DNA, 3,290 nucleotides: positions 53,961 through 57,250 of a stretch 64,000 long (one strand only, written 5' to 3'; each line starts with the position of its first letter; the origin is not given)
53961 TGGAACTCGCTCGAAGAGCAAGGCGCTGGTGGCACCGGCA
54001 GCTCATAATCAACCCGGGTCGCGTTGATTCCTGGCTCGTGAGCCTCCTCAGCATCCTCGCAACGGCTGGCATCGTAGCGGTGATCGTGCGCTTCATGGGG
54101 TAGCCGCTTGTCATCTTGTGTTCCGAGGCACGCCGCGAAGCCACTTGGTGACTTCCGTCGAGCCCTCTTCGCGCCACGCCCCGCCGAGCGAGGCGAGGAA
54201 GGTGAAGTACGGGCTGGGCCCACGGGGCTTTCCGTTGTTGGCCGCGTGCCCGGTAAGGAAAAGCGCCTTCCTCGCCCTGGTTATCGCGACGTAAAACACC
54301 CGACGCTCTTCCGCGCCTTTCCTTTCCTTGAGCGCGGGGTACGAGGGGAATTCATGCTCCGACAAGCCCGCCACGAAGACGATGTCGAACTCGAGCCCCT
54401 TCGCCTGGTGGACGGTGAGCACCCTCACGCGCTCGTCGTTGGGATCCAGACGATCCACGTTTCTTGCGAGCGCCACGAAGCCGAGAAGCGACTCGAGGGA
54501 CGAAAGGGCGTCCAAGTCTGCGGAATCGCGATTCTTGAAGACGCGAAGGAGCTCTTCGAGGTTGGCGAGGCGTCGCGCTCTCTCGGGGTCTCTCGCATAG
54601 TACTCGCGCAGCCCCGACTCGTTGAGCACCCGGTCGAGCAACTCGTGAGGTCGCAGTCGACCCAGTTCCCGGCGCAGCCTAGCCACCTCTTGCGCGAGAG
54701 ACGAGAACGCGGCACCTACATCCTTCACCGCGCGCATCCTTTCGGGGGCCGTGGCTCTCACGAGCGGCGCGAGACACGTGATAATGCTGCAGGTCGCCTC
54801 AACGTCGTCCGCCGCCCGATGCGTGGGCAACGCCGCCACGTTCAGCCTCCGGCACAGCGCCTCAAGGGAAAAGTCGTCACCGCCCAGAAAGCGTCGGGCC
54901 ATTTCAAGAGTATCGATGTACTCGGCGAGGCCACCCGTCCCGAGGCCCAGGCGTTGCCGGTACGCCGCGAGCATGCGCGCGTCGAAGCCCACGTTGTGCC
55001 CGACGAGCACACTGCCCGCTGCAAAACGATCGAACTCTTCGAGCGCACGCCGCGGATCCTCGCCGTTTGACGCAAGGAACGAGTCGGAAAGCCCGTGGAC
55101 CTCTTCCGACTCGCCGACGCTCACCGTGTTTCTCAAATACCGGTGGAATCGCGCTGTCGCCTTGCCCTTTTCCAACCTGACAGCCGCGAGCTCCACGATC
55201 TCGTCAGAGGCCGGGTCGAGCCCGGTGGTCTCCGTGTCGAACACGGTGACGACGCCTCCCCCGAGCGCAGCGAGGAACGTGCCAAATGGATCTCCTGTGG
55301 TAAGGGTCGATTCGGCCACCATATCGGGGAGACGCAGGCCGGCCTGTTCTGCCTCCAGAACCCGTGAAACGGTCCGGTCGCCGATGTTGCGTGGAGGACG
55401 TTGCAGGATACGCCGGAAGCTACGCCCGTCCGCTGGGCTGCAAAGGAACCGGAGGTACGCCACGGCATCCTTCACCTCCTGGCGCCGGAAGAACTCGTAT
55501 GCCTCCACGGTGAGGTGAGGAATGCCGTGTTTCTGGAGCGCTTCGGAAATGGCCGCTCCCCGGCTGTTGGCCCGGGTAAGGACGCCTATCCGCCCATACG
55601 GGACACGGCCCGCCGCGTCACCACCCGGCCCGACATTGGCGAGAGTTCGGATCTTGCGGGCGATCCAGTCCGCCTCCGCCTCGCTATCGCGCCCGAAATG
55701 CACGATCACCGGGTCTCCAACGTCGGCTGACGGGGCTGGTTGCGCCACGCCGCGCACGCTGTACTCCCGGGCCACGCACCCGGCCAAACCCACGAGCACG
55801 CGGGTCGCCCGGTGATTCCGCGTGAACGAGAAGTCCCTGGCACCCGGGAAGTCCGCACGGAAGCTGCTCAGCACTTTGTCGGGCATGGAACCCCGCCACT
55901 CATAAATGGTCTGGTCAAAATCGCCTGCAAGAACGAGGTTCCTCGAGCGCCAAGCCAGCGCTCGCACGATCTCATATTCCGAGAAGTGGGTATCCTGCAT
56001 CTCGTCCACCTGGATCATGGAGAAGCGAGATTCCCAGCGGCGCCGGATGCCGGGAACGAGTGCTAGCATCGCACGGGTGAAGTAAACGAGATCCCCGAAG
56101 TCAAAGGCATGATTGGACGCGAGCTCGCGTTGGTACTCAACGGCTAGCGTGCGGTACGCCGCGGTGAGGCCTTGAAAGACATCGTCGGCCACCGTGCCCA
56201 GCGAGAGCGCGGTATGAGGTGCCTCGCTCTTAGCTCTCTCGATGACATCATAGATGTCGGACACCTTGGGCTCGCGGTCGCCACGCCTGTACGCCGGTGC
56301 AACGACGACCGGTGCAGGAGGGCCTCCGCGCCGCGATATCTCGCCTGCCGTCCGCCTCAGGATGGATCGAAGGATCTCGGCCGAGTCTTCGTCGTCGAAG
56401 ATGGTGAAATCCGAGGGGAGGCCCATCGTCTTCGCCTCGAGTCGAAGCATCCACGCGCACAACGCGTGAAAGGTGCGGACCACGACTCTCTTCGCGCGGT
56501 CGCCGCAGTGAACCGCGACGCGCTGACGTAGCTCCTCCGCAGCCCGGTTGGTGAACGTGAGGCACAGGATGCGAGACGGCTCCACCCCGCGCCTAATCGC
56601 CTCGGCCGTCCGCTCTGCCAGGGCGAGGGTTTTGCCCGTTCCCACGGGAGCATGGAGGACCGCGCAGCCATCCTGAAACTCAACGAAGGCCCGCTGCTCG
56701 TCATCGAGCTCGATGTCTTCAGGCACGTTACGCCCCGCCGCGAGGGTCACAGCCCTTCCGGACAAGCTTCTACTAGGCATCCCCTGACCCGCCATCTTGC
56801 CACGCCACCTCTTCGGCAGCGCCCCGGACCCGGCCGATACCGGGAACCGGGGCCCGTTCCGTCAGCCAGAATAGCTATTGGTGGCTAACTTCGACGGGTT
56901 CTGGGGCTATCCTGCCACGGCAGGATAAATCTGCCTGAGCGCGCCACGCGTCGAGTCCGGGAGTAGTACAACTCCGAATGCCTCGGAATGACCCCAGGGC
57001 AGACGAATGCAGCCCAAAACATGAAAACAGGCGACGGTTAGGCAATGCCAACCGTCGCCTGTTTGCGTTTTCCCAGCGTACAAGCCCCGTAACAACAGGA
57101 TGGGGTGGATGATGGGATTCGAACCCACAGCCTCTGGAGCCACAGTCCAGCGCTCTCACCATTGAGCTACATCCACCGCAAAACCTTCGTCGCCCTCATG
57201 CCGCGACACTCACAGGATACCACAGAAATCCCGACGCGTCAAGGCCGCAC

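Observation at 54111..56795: UvrD/PcrA-type helicase with a DEDDh 3'-5' exonuclease domain inserted into the 2B region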

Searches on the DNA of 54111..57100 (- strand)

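Call 41: search_rna_families(sources=[L003, L004, L005, L006, L007, L008], threshold=gathering)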
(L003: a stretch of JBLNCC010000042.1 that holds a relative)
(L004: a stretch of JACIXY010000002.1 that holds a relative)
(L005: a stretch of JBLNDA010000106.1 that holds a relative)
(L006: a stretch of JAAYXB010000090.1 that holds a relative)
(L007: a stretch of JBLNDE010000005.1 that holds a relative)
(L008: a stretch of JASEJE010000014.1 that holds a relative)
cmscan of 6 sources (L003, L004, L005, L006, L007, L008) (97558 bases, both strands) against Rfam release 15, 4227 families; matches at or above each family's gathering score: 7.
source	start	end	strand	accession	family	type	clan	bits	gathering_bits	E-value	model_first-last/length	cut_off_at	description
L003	7634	7706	+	RF00005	tRNA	Gene; tRNA;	CL00001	75.2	29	1.8e-14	1-71/71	no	tRNA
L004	7578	7650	+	RF00005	tRNA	Gene; tRNA;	CL00001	75.2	29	1.8e-14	1-71/71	no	tRNA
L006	6240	6312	+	RF00005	tRNA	Gene; tRNA;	CL00001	75.2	29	1.8e-14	1-71/71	no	tRNA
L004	11529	11612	-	RF01786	c-di-GMP-II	Cis-reg; riboswitch;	CL00127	58.3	53.5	3.5e-10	1-84/84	no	Cyclic di-GMP-II riboswitch aptamer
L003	11025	11108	-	RF03169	c-di-GMP-II-GAG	Cis-reg; riboswitch;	CL00127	58.1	40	9.4e-09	1-86/86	no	c-di-GMP-II-GAG riboswitch aptamer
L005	3164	3247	-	RF03169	c-di-GMP-II-GAG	Cis-reg; riboswitch;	CL00127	57.4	40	1.5e-08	1-86/86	no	c-di-GMP-II-GAG riboswitch aptamer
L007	5277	5360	-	RF03169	c-di-GMP-II-GAG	Cis-reg; riboswitch;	CL00127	51.9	40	3.8e-07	1-86/86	no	c-di-GMP-II-GAG riboswitch aptamer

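Call 87: search_rna_families(source=window, start=56750, end=57100, threshold=evalue, max_evalue=1)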
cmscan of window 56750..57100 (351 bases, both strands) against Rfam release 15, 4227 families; matches with E-value up to 1: 4.
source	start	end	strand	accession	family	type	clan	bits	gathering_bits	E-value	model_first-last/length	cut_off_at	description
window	56989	57066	+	RF02074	STnc240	Gene; sRNA;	-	23.1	55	0.33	1-77/77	no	Enterobacterial sRNA STnc240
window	56821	56853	-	RF03207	mir-3960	Gene; miRNA;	-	21.5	73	0.83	1-73/73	no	mir-3960 microRNA precursor family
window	57000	57081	-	RF02031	tpke11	Gene; sRNA;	-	20.4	43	0.049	1-77/77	no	tpke11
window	57001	57078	-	RF01698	Chloroflexi-1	Gene; sRNA;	-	19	80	0.18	1-84/84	no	Chloroflexi-1 RNA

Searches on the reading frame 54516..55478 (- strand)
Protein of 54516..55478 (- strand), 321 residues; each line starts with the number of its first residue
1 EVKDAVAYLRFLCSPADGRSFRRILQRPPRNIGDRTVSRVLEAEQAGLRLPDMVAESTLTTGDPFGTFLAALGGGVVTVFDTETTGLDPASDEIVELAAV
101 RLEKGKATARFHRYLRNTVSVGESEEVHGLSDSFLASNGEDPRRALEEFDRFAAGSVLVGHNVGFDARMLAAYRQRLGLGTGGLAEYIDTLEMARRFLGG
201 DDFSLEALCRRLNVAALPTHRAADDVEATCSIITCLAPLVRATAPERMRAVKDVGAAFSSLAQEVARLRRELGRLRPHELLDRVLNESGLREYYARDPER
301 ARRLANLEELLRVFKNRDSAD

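Call 70: search_protein_representatives(protein=window:54516-55478:-)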
Query: 321 residues. Proteins with E-value up to 0.001 (for the whole library): 16684; up to 1e-10: 2752; up to 1e-30: 137. The best 150 are listed.
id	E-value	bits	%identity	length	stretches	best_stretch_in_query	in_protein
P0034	2.3e-89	316.0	54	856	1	1-319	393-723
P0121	1.3e-77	277.5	44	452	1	1-319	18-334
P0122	3.1e-76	272.9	45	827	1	1-320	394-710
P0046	5.0e-76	272.2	44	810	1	1-318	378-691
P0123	4.8e-73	262.4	51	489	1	1-273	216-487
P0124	1.4e-72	260.9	42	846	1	1-318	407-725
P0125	1.9e-71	257.2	43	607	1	1-319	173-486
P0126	7.0e-70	252.0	45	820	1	1-321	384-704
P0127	8.0e-69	248.6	45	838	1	1-318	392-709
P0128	1.6e-68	247.6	41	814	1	1-321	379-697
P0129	2.1e-68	247.2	41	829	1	1-319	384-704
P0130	3.1e-68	246.6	42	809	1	1-317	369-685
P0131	2.3e-66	240.5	44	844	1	1-318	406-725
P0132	5.3e-65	236.0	40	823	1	1-320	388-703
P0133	5.9e-65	235.9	44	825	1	1-320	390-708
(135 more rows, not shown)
